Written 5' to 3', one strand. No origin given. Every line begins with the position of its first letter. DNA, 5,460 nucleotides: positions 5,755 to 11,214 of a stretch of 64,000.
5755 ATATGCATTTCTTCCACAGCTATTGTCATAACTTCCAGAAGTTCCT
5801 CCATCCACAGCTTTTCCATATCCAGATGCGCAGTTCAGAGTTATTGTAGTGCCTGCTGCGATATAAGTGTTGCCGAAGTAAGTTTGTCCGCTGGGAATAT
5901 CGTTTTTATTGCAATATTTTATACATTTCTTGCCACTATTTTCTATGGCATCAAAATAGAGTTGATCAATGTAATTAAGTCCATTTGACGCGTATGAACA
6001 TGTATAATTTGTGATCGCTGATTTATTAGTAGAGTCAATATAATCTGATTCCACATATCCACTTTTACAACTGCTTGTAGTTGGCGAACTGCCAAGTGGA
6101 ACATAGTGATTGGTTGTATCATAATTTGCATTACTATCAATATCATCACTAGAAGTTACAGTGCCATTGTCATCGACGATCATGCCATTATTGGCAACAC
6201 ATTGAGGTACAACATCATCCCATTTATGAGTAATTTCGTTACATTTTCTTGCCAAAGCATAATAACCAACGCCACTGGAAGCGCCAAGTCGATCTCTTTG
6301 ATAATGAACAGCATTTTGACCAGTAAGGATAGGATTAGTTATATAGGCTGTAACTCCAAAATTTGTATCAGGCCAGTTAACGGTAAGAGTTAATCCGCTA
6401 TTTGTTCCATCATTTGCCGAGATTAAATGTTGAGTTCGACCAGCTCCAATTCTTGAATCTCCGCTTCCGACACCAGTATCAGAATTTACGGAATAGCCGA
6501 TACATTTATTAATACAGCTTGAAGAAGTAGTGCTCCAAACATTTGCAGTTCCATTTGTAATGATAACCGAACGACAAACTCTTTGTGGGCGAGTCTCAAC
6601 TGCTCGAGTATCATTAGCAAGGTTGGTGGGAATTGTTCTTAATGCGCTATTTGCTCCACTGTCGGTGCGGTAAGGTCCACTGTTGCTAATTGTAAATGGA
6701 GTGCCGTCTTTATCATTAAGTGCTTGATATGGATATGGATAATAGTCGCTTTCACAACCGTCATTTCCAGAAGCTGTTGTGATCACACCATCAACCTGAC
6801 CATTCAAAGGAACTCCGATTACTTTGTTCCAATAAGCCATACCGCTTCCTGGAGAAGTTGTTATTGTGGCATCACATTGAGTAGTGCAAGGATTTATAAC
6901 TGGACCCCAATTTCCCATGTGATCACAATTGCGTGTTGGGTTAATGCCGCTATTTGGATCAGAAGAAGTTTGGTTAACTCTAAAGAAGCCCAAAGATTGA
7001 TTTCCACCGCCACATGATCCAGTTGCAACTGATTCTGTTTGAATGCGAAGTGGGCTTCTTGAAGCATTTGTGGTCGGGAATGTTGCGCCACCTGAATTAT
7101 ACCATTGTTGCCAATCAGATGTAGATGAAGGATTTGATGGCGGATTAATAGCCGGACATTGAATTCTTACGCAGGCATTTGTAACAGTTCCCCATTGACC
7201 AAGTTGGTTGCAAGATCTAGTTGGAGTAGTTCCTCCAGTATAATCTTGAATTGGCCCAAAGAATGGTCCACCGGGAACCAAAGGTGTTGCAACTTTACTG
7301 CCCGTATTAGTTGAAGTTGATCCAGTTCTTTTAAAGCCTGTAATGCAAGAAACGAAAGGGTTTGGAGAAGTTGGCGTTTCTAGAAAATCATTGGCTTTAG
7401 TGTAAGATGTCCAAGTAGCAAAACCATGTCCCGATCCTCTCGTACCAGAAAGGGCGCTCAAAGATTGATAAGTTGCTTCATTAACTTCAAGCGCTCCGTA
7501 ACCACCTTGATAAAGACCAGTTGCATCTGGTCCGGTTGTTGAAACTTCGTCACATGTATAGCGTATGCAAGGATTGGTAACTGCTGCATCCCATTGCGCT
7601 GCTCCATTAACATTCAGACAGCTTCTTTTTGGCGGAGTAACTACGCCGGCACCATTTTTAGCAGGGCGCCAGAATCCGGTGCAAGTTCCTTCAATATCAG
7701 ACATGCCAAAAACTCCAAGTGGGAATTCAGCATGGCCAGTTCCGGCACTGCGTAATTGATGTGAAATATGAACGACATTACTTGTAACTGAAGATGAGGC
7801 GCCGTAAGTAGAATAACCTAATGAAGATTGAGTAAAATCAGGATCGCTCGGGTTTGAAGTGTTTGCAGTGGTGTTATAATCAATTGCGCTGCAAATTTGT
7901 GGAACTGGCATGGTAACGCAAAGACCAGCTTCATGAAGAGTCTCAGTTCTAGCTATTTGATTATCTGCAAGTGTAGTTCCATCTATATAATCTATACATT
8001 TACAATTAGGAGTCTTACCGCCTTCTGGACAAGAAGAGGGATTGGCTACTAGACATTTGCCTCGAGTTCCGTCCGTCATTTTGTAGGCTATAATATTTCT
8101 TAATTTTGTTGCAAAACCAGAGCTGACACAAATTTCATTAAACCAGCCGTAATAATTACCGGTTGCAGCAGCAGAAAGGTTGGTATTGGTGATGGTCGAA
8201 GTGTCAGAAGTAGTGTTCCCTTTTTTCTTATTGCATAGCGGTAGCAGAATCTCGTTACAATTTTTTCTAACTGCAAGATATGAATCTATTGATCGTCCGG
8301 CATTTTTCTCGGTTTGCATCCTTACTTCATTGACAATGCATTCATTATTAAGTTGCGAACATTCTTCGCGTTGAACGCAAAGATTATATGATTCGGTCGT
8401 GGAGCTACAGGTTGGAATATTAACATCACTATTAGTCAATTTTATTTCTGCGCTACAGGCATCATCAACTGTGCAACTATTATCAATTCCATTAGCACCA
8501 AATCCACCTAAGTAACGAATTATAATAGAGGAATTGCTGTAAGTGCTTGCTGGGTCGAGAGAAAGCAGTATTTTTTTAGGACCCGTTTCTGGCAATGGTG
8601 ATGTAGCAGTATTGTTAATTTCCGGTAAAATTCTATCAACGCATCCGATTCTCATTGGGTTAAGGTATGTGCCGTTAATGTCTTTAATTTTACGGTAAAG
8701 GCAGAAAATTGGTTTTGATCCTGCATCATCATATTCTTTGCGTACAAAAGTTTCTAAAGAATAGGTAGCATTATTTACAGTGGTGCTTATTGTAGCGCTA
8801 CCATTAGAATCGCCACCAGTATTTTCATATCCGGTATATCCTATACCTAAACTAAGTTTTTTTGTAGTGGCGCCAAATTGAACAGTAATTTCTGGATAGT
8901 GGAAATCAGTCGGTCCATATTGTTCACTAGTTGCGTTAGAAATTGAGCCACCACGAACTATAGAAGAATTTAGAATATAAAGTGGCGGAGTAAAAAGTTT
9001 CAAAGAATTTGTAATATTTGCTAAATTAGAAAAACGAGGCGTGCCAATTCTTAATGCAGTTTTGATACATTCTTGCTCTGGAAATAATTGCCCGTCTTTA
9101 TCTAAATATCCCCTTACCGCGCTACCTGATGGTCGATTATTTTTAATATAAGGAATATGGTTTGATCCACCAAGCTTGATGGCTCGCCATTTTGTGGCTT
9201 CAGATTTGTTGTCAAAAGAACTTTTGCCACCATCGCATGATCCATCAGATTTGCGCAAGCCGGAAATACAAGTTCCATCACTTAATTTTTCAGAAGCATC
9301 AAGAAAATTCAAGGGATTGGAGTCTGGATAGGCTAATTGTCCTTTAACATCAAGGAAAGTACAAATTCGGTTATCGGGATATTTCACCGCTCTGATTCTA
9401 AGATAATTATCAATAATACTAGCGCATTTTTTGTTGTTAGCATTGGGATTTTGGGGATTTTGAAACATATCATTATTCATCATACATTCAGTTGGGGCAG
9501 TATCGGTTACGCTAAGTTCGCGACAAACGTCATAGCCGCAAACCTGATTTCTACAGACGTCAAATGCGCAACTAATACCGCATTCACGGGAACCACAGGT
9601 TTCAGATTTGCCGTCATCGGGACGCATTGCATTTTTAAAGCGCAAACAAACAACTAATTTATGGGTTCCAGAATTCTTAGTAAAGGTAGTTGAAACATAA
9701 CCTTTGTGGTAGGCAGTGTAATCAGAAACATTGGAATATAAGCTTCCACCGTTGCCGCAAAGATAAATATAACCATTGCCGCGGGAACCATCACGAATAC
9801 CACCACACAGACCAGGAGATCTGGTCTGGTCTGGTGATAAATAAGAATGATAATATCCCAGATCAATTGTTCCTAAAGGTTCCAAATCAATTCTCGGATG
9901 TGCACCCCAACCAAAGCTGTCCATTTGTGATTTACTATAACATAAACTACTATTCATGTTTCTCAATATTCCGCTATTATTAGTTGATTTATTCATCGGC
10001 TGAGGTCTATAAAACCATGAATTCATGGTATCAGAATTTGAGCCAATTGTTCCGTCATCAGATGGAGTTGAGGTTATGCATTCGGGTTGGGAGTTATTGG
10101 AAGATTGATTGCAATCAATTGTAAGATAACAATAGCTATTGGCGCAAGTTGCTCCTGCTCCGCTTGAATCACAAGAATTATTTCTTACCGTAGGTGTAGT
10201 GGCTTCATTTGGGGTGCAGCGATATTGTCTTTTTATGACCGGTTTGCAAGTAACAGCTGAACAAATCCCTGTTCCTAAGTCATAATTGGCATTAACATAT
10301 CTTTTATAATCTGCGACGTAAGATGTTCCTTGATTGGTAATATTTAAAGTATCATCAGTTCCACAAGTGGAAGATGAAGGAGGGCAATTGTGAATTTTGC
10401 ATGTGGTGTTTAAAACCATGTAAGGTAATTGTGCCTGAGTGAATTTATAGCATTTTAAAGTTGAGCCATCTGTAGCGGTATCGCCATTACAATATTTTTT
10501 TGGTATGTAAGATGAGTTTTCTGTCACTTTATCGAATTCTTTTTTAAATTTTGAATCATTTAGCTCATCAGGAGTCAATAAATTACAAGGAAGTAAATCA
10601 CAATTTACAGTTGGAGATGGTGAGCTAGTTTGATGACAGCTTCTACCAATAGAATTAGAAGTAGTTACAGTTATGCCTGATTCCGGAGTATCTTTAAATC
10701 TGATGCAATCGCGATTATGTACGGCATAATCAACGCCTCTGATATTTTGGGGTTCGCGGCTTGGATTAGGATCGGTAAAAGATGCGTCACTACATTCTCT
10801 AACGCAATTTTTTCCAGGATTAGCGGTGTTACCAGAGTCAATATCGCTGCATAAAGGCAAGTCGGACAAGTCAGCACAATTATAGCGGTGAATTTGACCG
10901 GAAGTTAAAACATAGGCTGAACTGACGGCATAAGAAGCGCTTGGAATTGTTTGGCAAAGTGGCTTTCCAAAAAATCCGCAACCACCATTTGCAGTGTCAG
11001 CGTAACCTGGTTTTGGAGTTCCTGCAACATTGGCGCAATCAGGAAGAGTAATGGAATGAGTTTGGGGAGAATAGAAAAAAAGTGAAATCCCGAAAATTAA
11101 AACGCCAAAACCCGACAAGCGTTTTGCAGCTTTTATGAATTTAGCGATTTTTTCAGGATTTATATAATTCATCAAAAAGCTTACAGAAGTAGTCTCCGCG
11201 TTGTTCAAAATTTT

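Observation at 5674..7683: Array of sushi/CCP-like cysteine modules in the C-terminal third of the giant protein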

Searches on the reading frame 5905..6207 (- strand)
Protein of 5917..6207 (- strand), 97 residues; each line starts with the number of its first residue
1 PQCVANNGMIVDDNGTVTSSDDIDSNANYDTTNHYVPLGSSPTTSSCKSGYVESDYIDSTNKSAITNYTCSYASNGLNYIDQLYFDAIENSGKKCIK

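Call 31: search_solved_structures(query=A5, max_evalue=10, show_alignments=2)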
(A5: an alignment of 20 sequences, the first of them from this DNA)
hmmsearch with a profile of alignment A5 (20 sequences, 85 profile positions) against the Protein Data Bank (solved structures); distinct sequences matched with E-value up to 10: 0.
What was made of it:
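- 5923..6201 (-): CCP6 (less certain): C1712 ('CVANNG...'), C1756, C1779, C1804 (93 aa); no Trp between C3 and C4. No PDB sequence hit (call 31).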

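Call 69: search_protein_families(library=pfam, proteins=[window:5917-6207:-], max_evalue=10)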
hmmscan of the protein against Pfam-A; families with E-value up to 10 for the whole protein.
window:5917-6207:- (97 aa): 0 families

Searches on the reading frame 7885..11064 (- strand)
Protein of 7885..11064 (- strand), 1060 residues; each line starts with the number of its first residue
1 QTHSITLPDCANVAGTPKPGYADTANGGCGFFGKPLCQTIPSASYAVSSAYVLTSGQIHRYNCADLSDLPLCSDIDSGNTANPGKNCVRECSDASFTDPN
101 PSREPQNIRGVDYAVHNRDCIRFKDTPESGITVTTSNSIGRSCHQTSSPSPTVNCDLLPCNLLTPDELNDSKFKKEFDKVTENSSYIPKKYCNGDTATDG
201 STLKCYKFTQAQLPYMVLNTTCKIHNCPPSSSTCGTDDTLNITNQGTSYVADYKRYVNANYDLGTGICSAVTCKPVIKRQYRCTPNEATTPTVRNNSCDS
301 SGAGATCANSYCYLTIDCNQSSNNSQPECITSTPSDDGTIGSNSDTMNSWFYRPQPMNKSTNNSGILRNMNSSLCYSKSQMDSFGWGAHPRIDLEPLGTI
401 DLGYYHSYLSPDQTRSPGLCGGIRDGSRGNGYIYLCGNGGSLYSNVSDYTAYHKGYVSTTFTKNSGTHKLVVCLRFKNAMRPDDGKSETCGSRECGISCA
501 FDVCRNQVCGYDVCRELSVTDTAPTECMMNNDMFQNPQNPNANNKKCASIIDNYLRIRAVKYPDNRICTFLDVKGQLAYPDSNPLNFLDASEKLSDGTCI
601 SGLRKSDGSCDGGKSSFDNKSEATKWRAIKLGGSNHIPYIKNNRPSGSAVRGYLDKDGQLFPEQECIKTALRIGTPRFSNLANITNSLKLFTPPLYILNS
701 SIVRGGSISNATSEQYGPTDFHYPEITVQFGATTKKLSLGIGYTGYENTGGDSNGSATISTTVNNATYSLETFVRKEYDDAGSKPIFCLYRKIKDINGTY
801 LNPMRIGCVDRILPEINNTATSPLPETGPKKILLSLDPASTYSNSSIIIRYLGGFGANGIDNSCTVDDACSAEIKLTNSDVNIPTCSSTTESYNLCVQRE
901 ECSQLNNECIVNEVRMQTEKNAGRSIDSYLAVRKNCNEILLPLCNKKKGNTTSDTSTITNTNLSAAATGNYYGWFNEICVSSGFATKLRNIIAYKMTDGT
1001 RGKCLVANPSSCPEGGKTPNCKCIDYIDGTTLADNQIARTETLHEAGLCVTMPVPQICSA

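Call 65: predict_structure(alignment_id=A6)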
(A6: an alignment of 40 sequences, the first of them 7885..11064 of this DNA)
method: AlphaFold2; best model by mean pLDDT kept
length: 1060 residues; sequences in the alignment: 40
mean_pLDDT: 79.7   pTM: 0.46
mean pLDDT of the five models: 79.7, 77.2, 76.6, 75.7, 73.9
residues with pLDDT >= 90: 167; 70-90: 696; 50-70: 165; < 50: 32
segments of 3 or more residues with pLDDT < 50: 1-4, 332-336, 673-687, 823-825
pLDDT, mean of each block of 10 residues (from residue 1): 60 80 79 82 75 74 82 71 81 76 71 66 67 63 80 79 85 65 58 84 90 84 78 70 90 88 69 72 82 91 88 83 68 51 77 84 82 87 84 84 81 71 83 84 85 88 80 90 70 84 85 93 89 69 77 91 90 84 76 90 86 88 88 90 79 86 86 42 42 81 87 79 91 90 82 89 77 89 85 77 87 81 61 86 82 78 80 85 78 80 82 84 85 85 82 71 65 81 85 86 84 76 86 90 88 68
secondary structure, 60 per line:
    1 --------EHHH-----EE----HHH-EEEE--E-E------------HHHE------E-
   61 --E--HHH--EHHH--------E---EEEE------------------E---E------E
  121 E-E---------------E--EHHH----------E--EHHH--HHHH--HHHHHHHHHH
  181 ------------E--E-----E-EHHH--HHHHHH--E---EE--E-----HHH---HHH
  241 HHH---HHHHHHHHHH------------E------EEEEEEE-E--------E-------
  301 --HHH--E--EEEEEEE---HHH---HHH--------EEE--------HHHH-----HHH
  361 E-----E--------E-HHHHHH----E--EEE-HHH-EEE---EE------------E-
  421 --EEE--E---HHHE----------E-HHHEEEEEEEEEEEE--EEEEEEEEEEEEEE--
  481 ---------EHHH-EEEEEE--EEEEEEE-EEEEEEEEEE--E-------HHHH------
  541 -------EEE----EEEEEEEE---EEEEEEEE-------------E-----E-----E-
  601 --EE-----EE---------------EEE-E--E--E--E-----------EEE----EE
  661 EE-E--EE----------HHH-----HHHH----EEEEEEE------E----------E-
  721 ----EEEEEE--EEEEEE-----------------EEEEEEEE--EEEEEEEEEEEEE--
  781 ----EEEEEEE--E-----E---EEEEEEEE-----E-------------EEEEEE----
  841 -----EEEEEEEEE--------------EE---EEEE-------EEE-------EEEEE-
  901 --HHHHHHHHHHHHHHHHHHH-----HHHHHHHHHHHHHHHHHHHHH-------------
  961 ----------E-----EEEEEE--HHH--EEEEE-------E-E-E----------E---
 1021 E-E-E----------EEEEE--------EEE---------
elements in order (helices of 4 or more, strands of 3 or more residues): E28-31 E87-90 H165-168 H171-180 H210-215 H238-243 H247-256 E276-282 E311-317 E338-340 H349-352 H378-383 E391-393 E399-401 E423-425 E451-462 E465-478 E495-500 E503-509 E511-520 H531-534 E548-550 E555-562 E566-573 E627-629 E652-654 E659-662 H687-690 E695-701 E725-730 E733-738 E756-763 E766-778 E785-791 E804-811 E831-836 E846-854 E874-877 E885-887 E895-899 H903-921 H927-947 E977-982 E990-994 E1036-1040 E1049-1051
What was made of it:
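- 7894..11046 (-): N-terminal ~1,050-aa region with 56 Cys, of which 48 are at least 96% conserved and all are at least 76% conserved; fold unknown. AlphaFold pLDDT 79.7 (call 65).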

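Call 68: fold_search(model_id=the predicted structure, library=pdb)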
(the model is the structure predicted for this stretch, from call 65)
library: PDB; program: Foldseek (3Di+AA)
matches with E <= 10: 675; with E <= 0.001: 0
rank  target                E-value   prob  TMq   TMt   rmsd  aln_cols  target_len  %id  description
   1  4yz2_A                2.8e-03  0.08  0.06  0.07  26.1       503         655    9  Crystal Structure of Streptococcus pneumoniae NanC, in complex with 2-deoxy-2,3-didehydro-N-acetylneuraminic acid. (released 2015-09-23)
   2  7wb4_E                3.5e-03  0.08  0.05  0.04  28.0       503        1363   12  Cryo-EM structure of the NR subunit from X. laevis NPC (released 2022-03-02)
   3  7fik_E                5.5e-03  0.09  0.05  0.04  28.6       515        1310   11  The cryo-EM structure of the CR subunit from X. laevis NPC (released 2022-11-09)
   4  7fik_e                6.8e-03  0.08  0.05  0.05  34.1       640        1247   11  The cryo-EM structure of the CR subunit from X. laevis NPC (released 2022-11-09)
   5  3qed_C                1.9e-02  0.06  0.04  0.10  30.3       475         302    7  The structure and function of an arabinan-specific alpha-1,2-arabinofuranosidase identified from screening the activit (released 2011-02-16)
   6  7y4q_D                2.9e-02  0.04  0.05  0.08  30.4       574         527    8  Semaphorin 6D in complex with Plexin A1 (released 2022-10-19)
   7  6x04_C                4.1e-02  0.05  0.04  0.09  19.2       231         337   10  Nup133 (aa55-481) from S. cerevisiae bound by VHH-SAN5 (released 2020-12-09)
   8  3qef_B                4.1e-02  0.04  0.04  0.10  30.7       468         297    7  The structure and function of an arabinan-specific alpha-1,2-arabinofuranosidase identified from screening the activit (released 2011-02-16)
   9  3qee_B                4.1e-02  0.04  0.04  0.10  31.3       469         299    7  The structure and function of an arabinan-specific alpha-1,2-arabinofuranosidase identified from screening the activit (released 2011-02-16)
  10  3qed_A                4.5e-02  0.04  0.05  0.10  29.0       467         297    7  The structure and function of an arabinan-specific alpha-1,2-arabinofuranosidase identified from screening the activit (released 2011-02-16)
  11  6x04_I                5.1e-02  0.08  0.05  0.10  21.0       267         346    9  Nup133 (aa55-481) from S. cerevisiae bound by VHH-SAN5 (released 2020-12-09)
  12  2o62_B                7.0e-02  0.11  0.06  0.15  15.4       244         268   11  CRYSTAL STRUCTURE OF A PROTEIN WITH UNKNOWN FUNCTION FROM DUF3598 FAMILY (NPUN_R4044) FROM NOSTOC PUNCTIFORME PCC 7310 (released 2007-02-13)
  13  8uxt                  9.2e-02  0.02  0.04  0.03  31.9       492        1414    9  Acinetobacter baumannii Tse15 Rhs effector, toxin cleavage mutant (D1369N, D1391N) (released 2024-10-09)
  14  7qun_A                1.0e-01  0.03  0.05  0.07  25.6       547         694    8  CryoEM structure of mammalian AAP in complex with Meropenem (released 2022-11-16)
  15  5jrl_A                1.0e-01  0.02  0.04  0.05  29.0       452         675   11  Crystal Structure of the Sphingopyxin I Lasso Peptide Isopeptidase SpI-IsoP (Native) (released 2016-09-14)
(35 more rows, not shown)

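Call 85: search_solved_structures(query=A6, max_evalue=1)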
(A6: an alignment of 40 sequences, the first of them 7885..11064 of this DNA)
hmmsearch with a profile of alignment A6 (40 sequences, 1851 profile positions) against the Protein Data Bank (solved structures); distinct sequences matched with E-value up to 1: 0.
